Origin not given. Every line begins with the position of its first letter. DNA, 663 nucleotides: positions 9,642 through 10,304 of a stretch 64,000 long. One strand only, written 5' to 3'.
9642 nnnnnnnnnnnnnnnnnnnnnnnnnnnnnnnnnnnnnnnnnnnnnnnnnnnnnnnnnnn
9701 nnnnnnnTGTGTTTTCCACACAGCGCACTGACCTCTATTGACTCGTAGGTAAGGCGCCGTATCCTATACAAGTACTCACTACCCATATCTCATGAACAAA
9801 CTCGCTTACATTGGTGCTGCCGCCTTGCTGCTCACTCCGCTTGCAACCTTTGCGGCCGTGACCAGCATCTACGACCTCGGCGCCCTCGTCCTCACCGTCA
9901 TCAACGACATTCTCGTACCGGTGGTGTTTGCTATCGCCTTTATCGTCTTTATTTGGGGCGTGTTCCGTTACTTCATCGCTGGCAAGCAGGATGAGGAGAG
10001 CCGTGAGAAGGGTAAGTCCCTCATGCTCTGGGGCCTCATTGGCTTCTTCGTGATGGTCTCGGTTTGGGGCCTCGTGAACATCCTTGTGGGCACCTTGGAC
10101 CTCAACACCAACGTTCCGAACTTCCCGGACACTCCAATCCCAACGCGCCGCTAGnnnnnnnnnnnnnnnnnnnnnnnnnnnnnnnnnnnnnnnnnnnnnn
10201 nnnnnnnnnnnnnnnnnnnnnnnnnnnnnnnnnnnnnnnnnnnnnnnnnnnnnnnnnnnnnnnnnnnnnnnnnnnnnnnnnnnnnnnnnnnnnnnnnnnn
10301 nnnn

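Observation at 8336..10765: Tandem array of six diversified VirB2/TrbC-like pilin paralogues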

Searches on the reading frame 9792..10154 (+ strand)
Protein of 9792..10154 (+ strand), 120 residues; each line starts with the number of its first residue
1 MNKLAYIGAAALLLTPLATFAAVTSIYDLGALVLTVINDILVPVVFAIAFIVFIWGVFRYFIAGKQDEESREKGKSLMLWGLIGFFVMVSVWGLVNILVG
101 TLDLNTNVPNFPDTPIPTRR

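Call 3: search_protein_families(library=pfam, proteins=[window:9792-10154:+], max_evalue=1)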
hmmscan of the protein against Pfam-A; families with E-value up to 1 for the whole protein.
window:9792-10154:+ (120 aa): 6 families
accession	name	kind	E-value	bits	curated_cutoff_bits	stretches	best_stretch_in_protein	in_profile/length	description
PF18895.5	T4SS_pilin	-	1.4e-11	44.7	26.6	1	37-98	9-71/71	Type IV secretion system pilin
PF05875.18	Ceramidase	-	0.015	15.2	32.5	1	22-97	111-188/259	Ceramidase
PF10326.15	7TM_GPCR_Str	-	0.034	14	22.4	1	33-99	81-147/307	Serpentine type 7TM GPCR chemoreceptor Str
PF17364.7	DUF5389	-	0.061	13.9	25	1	67-106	2-41/104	Family of unknown function (DUF5389)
PF12794.12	MscS_TM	-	0.085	12.2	28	1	9-90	128-205/339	Mechanosensitive ion channel inner membrane domain 1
PF03350.21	UPF0114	-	0.2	12.4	23.1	1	31-75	44-87/117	Uncharacterized protein family, UPF0114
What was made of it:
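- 9792..10154 (+): g4, the candidate major subunit (120 aa). It has a signal peptide, a two-helix hairpin and a 20-aa Pro-rich tail. It has the best PF18895 score, 44.7 bits (call 3).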

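Call 4: search_protein_families(library=ncbifam, proteins=[window:9792-10154:+], max_evalue=1)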
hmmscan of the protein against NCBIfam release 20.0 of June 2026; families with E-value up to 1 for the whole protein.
window:9792-10154:+ (120 aa): 4 families
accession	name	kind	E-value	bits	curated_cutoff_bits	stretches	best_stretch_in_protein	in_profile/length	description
NF045849.1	ICE_MMCAP2_0565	equivalog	1.1e-09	37.8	40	1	29-101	5-79/80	Mbov_0395 family pilin-like conjugal transfer protein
NF045610.1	acin_4_helix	equivalog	0.0061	16.6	50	1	11-94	9-100/131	putative four-helix membrane protein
TIGR03758.1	conj_TIGR03758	hypoth_equivalog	0.57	10.4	42.7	1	35-62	17-44/76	TIGR03758 family integrating conjugative element protein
NF040685.1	conju_mem_TcpD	equivalog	0.64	10.2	100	0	17-64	30-80/114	conjugal transfer membrane protein TcpD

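Call 12: find_homologous_proteins(query=window:9792-10154:+)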
Query window:9792-10154:+ (120 aa): 1172 proteins with E <= 0.001 among 1208 candidates; the best 120 are listed.
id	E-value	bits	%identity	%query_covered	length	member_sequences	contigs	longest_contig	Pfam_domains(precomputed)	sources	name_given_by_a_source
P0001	7.2e-71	254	100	100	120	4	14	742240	PF18895.6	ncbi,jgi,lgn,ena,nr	ncbi:MAG: hypothetical protein KBD05_03130 [Candidatus Pacebacteria bacterium]|nr:hypothetical prote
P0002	8.2e-58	211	80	100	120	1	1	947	PF18895.6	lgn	-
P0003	2.5e-52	194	76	98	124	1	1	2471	PF18895.6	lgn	-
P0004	3.8e-52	193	76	98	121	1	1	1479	PF18895.6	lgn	-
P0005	5.9e-51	189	71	99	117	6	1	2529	PF18895.6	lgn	-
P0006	7.9e-50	186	79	90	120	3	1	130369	PF18895.6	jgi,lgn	-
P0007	2.6e-47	178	71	98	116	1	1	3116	PF18895.6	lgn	-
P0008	1.5e-46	175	70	96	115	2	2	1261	PF18895.6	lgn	-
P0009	2.4e-46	174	71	96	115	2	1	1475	PF18895.6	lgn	-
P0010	3.5e-44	167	71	96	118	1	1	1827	PF18895.6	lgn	-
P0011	2.9e-43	164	66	97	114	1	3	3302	PF18895.6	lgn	-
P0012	4.2e-43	164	68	96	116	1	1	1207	PF18895.6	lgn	-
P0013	5.2e-43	164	73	83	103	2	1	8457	PF18895.6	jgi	jgi:hypothetical protein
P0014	3.2e-42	161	64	99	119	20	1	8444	PF18895.6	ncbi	-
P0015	5.2e-42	160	62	98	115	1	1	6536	PF18895.6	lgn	-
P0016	6.5e-42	160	64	96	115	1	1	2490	PF18895.6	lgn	-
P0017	1.1e-41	159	63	96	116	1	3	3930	PF18895.6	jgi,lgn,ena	-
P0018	1.4e-41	159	63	98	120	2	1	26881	PF18895.6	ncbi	-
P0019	1.9e-41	159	73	85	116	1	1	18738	PF18895.6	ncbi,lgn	-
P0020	2.0e-41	159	66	96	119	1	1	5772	PF18895.6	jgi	jgi:hypothetical protein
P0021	4.9e-41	157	65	98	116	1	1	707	PF18895.6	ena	-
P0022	5.5e-41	157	64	98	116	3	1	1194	PF18895.6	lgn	-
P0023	9.7e-41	156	63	96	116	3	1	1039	PF18895.6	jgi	-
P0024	1.2e-40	156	61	97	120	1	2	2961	PF18895.6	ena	-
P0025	1.8e-40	156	60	99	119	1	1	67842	PF18895.6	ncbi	ncbi:MAG: pilin [Bacillota bacterium]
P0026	1.9e-40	155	65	98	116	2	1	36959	PF18895.6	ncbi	-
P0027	2.2e-40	155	63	98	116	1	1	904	PF18895.6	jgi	jgi:hypothetical protein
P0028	2.7e-40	155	60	99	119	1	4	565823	PF18895.6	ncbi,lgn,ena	ncbi:MAG: pilin [Patescibacteria group bacterium]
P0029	2.7e-40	155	69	78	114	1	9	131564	PF18895.6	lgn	-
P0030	3.4e-40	155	61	99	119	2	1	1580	PF18895.6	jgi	jgi:NADH:ubiquinone oxidoreductase subunit 2 (subunit N)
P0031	4.2e-40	154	63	95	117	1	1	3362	PF18895.6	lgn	-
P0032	5.1e-40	154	59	99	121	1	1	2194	PF18895.6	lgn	-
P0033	5.7e-40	154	61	99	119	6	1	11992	PF18895.6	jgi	jgi:NADH:ubiquinone oxidoreductase subunit 2 (subunit N)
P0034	7.2e-40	154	64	95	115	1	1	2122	PF18895.6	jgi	jgi:hypothetical protein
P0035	8.1e-40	153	63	96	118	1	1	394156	PF18895.6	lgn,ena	-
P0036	1.2e-39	153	63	96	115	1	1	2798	PF18895.6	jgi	jgi:NADH:ubiquinone oxidoreductase subunit 2 (subunit N)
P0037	1.3e-39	153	63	96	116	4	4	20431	PF18895.6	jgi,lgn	-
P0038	1.5e-39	152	64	95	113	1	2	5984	PF18895.6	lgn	-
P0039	1.9e-39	152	63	96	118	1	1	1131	PF18895.6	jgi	jgi:NADH:ubiquinone oxidoreductase subunit 2 (subunit N)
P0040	2.2e-39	152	62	96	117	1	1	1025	PF18895.6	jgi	jgi:hypothetical protein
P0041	2.5e-39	152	62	96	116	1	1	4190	PF18895.6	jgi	jgi:hypothetical protein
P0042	3.1e-39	151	60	96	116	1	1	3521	PF18895.6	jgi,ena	-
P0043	3.4e-39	151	63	96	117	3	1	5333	PF18895.6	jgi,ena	-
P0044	3.7e-39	151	63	96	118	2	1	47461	PF18895.6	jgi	-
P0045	4.0e-39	151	60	99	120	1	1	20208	PF18895.6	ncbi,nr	ncbi:MAG: protein of unknown function with transrane region [Parcubacteria group bacterium]|nr:prote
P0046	4.8e-39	151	62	81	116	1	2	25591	PF18895.6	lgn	-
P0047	5.3e-39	151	59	96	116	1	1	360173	PF18895.6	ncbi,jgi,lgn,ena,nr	ncbi:MAG TPA: pilin [Candidatus Paceibacterota bacterium]|nr:pilin [Candidatus Paceibacterota bacter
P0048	6.6e-39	150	62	100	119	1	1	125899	PF18895.6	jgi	jgi:hypothetical protein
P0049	9.2e-39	150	62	96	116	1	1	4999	PF18895.6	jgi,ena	-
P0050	1.0e-38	150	60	98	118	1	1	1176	PF18895.6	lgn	-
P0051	1.3e-38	150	62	96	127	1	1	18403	PF18895.6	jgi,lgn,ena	-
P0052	1.3e-38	149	62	100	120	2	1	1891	PF18895.6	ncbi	-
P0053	1.8e-38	149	59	97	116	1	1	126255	PF18895.6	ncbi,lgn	-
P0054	1.9e-38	149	66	95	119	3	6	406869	PF18895.6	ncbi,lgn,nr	ncbi:pilin [Patescibacteria group bacterium]|nr:pilin [Patescibacteria group bacterium] MBU1500798.1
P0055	2.0e-38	149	60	98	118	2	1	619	PF18895.6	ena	-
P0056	3.3e-38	148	62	99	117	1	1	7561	PF18895.6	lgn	-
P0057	3.5e-38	148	66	96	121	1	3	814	PF18895.6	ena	-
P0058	4.4e-38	148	60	99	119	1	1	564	PF18895.6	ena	-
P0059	5.6e-38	147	69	79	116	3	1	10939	PF18895.6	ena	-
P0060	6.2e-38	147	61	98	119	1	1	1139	PF18895.6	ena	-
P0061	6.9e-38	147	58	94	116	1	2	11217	PF18895.6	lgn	-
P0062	7.0e-38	147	62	99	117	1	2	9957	PF18895.6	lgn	-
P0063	8.2e-38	147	63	96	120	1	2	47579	PF18895.6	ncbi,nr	ncbi:MAG: hypothetical protein KGI41_00155 [Patescibacteria group bacterium]|nr:hypothetical protein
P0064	1.1e-37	146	61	96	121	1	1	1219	PF18895.6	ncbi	-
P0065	1.2e-37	146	63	96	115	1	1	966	PF18895.6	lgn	-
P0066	1.4e-37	146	62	96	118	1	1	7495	PF18895.6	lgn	-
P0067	1.5e-37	146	62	98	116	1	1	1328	PF18895.6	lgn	-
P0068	1.5e-37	146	60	100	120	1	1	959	PF18895.6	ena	-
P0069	1.6e-37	146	62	98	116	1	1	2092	PF18895.6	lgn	-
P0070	2.1e-37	146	61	99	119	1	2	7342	PF18895.6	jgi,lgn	jgi:hypothetical protein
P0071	2.2e-37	146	62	98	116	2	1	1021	PF18895.6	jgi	jgi:NADH:ubiquinone oxidoreductase subunit 2 (subunit N)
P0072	2.2e-37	146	64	96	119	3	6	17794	PF18895.6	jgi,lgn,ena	jgi:predicted PurR-regulated permease PerM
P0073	2.5e-37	145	60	99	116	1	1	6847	PF18895.6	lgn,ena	-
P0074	2.8e-37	145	64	94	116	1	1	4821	PF18895.6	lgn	-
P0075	3.0e-37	145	63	96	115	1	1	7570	PF18895.6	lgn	-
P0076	3.3e-37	145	64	96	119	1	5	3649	PF18895.6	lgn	-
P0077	3.8e-37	145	60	96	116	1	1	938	PF18895.6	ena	-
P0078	4.0e-37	145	63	95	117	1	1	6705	PF18895.6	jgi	jgi:hypothetical protein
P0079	4.1e-37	145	61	95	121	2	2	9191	PF18895.6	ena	-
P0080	4.2e-37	145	65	85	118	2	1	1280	PF18895.6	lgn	-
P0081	4.3e-37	145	61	99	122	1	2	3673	PF18895.6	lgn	-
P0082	4.4e-37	145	60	96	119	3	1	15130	PF18895.6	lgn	-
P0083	4.6e-37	144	62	100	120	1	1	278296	PF18895.6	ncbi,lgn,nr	ncbi:MAG: seg [Parcubacteria group bacterium]|nr:seg [Parcubacteria group bacterium]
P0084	4.6e-37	144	63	96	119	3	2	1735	PF18895.6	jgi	jgi:NADH:ubiquinone oxidoreductase subunit 2 (subunit N)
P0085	5.4e-37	144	61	96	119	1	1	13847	PF18895.6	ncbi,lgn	-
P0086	5.7e-37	144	61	95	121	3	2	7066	PF18895.6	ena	-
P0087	6.0e-37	144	62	96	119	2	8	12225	PF18895.6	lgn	-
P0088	7.0e-37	144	59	96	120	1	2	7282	PF18895.6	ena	-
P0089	7.3e-37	144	60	95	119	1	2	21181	PF18895.6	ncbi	-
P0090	1.0e-36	143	61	100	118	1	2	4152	PF18895.6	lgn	-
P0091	1.0e-36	143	66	79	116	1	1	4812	PF18895.6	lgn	-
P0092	1.1e-36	143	57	94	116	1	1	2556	PF18895.6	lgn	-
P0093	1.1e-36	143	58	96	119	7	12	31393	PF18895.6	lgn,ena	-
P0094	1.3e-36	143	63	87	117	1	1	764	PF18895.6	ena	-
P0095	1.3e-36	143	62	96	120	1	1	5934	PF18895.6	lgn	-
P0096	1.3e-36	143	58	99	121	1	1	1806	PF18895.6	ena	-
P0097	1.5e-36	143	59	100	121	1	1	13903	PF18895.6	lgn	-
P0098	1.7e-36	143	60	96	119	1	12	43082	PF18895.6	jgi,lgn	jgi:NADH:ubiquinone oxidoreductase subunit 2 (subunit N)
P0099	1.9e-36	143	60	99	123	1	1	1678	PF18895.6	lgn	-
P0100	1.9e-36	142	59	99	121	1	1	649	PF18895.6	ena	-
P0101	1.9e-36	142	59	96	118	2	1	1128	PF18895.6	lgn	-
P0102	2.0e-36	142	69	78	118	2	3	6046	PF18895.6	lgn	-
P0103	2.1e-36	142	58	99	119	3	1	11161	PF18895.6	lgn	-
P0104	2.1e-36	142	62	95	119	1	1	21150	PF18895.6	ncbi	-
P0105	2.3e-36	142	59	100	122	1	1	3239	PF18895.6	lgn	-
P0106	2.5e-36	142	59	99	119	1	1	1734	PF18895.6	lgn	-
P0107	2.6e-36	142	60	96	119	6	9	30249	PF18895.6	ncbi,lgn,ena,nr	ncbi:MAG: hypothetical protein KA104_01550 [Candidatus Pacebacteria bacterium]|nr:hypothetical prote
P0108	2.8e-36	142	63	96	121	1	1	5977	PF18895.6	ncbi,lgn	-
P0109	2.9e-36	142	62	88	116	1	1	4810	PF18895.6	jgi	jgi:hypothetical protein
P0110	3.0e-36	142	66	78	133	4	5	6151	PF18895.6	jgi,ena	-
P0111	3.1e-36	142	60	98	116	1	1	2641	PF18895.6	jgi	jgi:NADH:ubiquinone oxidoreductase subunit 2 (subunit N)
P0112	3.5e-36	142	60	98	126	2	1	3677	PF18895.6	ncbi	-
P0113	3.5e-36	142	60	96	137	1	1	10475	PF18895.6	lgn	-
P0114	4.5e-36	141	61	98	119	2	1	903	PF18895.6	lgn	-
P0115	4.9e-36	141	56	99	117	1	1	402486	PF18895.6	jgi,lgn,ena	-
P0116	5.5e-36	141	63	96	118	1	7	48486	PF18895.6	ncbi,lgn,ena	-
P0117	5.8e-36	141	57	99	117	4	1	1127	PF18895.6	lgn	-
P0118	6.0e-36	141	58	97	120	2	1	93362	PF18895.6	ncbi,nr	ncbi:MAG TPA: pilin [Candidatus Paceibacterota bacterium]|nr:pilin [Candidatus Paceibacterota bacter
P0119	6.6e-36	141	59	95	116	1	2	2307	PF18895.6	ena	-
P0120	6.9e-36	141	57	98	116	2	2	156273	PF18895.6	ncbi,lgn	ncbi:MAG: hypothetical protein WAV21_00525 [Minisyncoccia bacterium]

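Call 15: find_encoding_contigs(protein=P0001, flank=10000, max_places=4)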
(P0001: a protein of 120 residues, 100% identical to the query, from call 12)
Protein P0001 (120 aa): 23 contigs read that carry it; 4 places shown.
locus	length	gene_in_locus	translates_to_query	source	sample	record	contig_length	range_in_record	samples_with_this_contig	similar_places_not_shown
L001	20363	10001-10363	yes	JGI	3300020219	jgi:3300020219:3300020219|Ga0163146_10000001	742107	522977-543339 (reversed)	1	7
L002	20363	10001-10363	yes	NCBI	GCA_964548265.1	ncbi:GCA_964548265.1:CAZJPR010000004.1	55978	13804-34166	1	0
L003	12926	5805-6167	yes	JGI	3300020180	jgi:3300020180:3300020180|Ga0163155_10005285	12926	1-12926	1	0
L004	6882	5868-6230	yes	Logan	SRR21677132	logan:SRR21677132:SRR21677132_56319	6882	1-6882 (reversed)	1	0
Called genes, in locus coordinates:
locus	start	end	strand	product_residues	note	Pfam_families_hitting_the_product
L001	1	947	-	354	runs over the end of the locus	PF23459:S1_RRP5 (faint), PF00575:S1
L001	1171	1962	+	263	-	-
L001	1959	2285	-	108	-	-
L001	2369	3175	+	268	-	-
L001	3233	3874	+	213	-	PF13483:Lactamase_B_3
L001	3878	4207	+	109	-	-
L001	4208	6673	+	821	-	PF00521:DNA_topoisoIV, PF03989:DNA_gyraseA_C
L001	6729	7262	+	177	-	PF01135:PCMT (weak), PF01209:Ubie_methyltran, PF01269:Fibrillarin (weak), PF13489:Methyltransf_23, PF13847:Methyltransf_31, PF08241:Methyltransf_11, PF08242:Methyltransf_12, PF13649:Methyltransf_25, +1 more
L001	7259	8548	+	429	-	PF01547:SBP_bac_1, PF13416:SBP_bac_8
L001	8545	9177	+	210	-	PF18895:T4SS_pilin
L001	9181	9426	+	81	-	PF18895:T4SS_pilin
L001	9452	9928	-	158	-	-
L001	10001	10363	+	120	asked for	PF18895:T4SS_pilin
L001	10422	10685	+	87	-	-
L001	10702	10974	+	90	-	PF18895:T4SS_pilin (weak)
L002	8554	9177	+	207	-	PF18895:T4SS_pilin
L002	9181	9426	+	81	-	PF18895:T4SS_pilin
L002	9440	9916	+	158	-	PF18895:T4SS_pilin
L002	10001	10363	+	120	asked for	PF18895:T4SS_pilin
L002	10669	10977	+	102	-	PF18895:T4SS_pilin (weak)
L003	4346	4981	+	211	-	PF18895:T4SS_pilin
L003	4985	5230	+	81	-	PF18895:T4SS_pilin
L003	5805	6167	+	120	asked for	PF18895:T4SS_pilin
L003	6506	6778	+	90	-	PF18895:T4SS_pilin (weak)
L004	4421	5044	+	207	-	PF18895:T4SS_pilin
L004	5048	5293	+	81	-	PF18895:T4SS_pilin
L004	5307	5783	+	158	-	PF18895:T4SS_pilin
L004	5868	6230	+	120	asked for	PF18895:T4SS_pilin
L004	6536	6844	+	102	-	PF18895:T4SS_pilin (weak)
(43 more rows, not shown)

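Call 26: find_encoding_contigs(protein=P0028, flank=10000, max_places=2)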
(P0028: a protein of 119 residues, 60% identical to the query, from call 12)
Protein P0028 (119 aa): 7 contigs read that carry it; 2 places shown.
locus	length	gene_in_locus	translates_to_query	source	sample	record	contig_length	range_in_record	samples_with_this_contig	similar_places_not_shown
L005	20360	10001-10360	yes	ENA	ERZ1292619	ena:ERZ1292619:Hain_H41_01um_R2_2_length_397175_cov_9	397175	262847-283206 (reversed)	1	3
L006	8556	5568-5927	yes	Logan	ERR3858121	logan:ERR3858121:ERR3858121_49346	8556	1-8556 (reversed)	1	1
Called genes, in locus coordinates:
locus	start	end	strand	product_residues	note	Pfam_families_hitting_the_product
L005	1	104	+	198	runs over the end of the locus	PF01195:Pept_tRNA_hydro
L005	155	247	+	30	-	-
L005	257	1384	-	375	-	PF23459:S1_RRP5 (faint), PF00575:S1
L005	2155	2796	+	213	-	PF13483:Lactamase_B_3, PF12706:Lactamase_B_2 (weak)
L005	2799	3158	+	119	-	-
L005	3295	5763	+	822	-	PF00521:DNA_topoisoIV, PF03989:DNA_gyraseA_C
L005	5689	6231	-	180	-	-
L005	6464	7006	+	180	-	PF01209:Ubie_methyltran, PF01269:Fibrillarin, PF01135:PCMT (weak), PF13847:Methyltransf_31, PF08241:Methyltransf_11, PF08242:Methyltransf_12, PF13649:Methyltransf_25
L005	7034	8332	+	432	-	PF01547:SBP_bac_1, PF13416:SBP_bac_8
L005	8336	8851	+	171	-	PF18895:T4SS_pilin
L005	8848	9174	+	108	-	PF18895:T4SS_pilin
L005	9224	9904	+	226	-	PF18895:T4SS_pilin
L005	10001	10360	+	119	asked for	PF18895:T4SS_pilin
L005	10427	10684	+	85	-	PF18895:T4SS_pilin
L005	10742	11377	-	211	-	-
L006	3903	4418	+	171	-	PF18895:T4SS_pilin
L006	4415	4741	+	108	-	PF18895:T4SS_pilin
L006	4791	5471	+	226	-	PF18895:T4SS_pilin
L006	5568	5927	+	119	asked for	PF18895:T4SS_pilin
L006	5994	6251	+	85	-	PF18895:T4SS_pilin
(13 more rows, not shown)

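Call 27: find_encoding_contigs(protein=P0006, flank=10000, max_places=2)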
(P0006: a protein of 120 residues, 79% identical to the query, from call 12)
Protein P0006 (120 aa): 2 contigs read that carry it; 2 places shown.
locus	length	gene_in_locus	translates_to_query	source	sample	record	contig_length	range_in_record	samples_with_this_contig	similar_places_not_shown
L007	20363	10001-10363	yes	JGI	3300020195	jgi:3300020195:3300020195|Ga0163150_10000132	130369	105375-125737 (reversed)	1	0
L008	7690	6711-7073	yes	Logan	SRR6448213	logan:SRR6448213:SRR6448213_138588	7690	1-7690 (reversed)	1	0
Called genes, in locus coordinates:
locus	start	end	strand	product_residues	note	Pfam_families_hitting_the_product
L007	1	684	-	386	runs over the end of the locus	PF23459:S1_RRP5 (faint), PF00575:S1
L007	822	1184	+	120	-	-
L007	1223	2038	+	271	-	PF13462:Thioredoxin_4 (weak)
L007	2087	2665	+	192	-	-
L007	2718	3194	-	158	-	PF06983:3-dmu-9_3-mt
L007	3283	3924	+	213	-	PF13483:Lactamase_B_3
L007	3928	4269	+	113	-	-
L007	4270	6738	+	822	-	PF00521:DNA_topoisoIV, PF03989:DNA_gyraseA_C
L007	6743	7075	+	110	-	-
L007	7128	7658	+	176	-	PF01135:PCMT, PF01269:Fibrillarin (weak), PF05175:MTS (weak), PF01209:Ubie_methyltran, PF13847:Methyltransf_31, PF08241:Methyltransf_11, PF08242:Methyltransf_12, PF13649:Methyltransf_25, +2 more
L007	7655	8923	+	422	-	PF01547:SBP_bac_1, PF13416:SBP_bac_8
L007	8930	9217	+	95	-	PF18895:T4SS_pilin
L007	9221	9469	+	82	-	PF18895:T4SS_pilin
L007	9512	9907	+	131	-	PF18895:T4SS_pilin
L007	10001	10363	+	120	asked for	PF18895:T4SS_pilin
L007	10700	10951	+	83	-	PF18895:T4SS_pilin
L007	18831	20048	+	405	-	PF18895:T4SS_pilin (weak), PF02412:TSP_3 (weak)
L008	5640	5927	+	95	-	PF18895:T4SS_pilin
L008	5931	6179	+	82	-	PF18895:T4SS_pilin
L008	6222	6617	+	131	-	PF18895:T4SS_pilin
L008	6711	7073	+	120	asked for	PF18895:T4SS_pilin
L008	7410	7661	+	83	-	PF18895:T4SS_pilin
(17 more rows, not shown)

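Call 34: search_solved_structures(query=A2, max_evalue=10, show_alignments=2)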
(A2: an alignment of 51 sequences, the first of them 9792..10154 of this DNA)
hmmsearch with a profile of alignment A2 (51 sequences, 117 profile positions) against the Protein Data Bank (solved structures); distinct sequences matched with E-value up to 10: 21.
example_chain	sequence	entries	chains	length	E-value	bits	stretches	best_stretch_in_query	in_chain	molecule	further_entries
9hmf_O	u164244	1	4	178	0.14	15.2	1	64-113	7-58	Flagellar protein FliL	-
4faa_A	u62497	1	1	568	0.35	13.9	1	27-63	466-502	Cytochrome c oxidase subunit 1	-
1ehk_A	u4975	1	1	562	0.35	13.9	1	27-63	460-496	BA3-TYPE CYTOCHROME-C OXIDASE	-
4n4y_A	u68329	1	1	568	0.35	13.9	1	27-63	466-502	Cytochrome c oxidase subunit 1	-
4fa7_A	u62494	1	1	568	0.35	13.8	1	27-63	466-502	Cytochrome c oxidase subunit 1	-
4gp4_A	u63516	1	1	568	0.36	13.8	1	27-63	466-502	Cytochrome c oxidase subunit 1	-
3s8g_A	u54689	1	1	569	0.36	13.8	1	27-63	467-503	Cytochrome c oxidase subunit 1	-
4g7s_A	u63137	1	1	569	0.36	13.8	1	27-63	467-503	Cytochrome c oxidase subunit 1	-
4g7r_A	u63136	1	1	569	0.36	13.8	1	27-63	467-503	Cytochrome c oxidase subunit 1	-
4g72_A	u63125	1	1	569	0.36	13.8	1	27-63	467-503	Cytochrome c oxidase subunit 1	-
4g70_A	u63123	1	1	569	0.36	13.8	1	27-63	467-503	Cytochrome c oxidase subunit 1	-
4g7q_A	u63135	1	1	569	0.36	13.8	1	27-63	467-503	Cytochrome c oxidase subunit 1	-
4g71_A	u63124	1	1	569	0.36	13.8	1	27-63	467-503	Cytochrome c oxidase subunit 1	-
1xme_A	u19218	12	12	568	0.36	13.8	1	27-63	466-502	Cytochrome c oxidase polypeptide I | Cytochrome c oxidase subunit 1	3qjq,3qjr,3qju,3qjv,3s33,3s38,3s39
4gp8_A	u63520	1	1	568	0.36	13.8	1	27-63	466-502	Cytochrome c oxidase subunit 1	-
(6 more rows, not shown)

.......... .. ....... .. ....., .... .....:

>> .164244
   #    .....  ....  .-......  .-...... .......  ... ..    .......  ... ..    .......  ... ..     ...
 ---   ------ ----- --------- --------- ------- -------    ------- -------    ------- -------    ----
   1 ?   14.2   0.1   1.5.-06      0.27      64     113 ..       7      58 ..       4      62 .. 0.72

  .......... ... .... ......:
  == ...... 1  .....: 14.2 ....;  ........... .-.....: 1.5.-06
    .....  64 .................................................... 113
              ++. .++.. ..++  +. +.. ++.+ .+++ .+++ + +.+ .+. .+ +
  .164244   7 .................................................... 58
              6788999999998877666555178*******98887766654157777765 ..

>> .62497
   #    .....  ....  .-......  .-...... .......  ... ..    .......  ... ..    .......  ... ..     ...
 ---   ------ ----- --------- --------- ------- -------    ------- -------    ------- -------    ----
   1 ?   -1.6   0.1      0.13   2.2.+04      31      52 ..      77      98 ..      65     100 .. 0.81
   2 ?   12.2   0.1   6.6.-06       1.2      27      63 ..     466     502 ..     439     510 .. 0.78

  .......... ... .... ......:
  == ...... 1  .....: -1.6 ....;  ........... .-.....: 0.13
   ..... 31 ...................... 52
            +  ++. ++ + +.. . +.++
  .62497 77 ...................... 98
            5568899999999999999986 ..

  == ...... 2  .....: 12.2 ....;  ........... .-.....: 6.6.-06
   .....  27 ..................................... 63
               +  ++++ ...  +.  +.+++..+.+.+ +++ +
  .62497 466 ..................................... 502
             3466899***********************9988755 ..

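Call 44: predict_structure(alignment_id=A2)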
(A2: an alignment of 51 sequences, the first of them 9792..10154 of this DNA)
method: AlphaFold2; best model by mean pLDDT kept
length: 120 residues; sequences in the alignment: 51
mean_pLDDT: 81.8   pTM: 0.54
mean pLDDT of the five models: 81.8, 77.3, 77.2, 76.0, 70.2
residues with pLDDT >= 90: 42; 70-90: 61; 50-70: 17; < 50: 0
segments of 3 or more residues with pLDDT < 50: none
pLDDT, mean of each block of 10 residues (from residue 1): 69 72 74 83 91 94 90 93 93 84 64 75
secondary structure, 60 per line:
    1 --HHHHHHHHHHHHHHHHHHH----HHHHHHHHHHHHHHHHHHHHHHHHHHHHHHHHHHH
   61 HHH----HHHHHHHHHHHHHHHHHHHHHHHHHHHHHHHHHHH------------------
elements in order: H3-21 H26-63 H68-102
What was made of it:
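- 9792..10154 (+): AF2 gives pLDDT 81.8 with helices 3-21, 26-63 and 68-102 (call 44).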
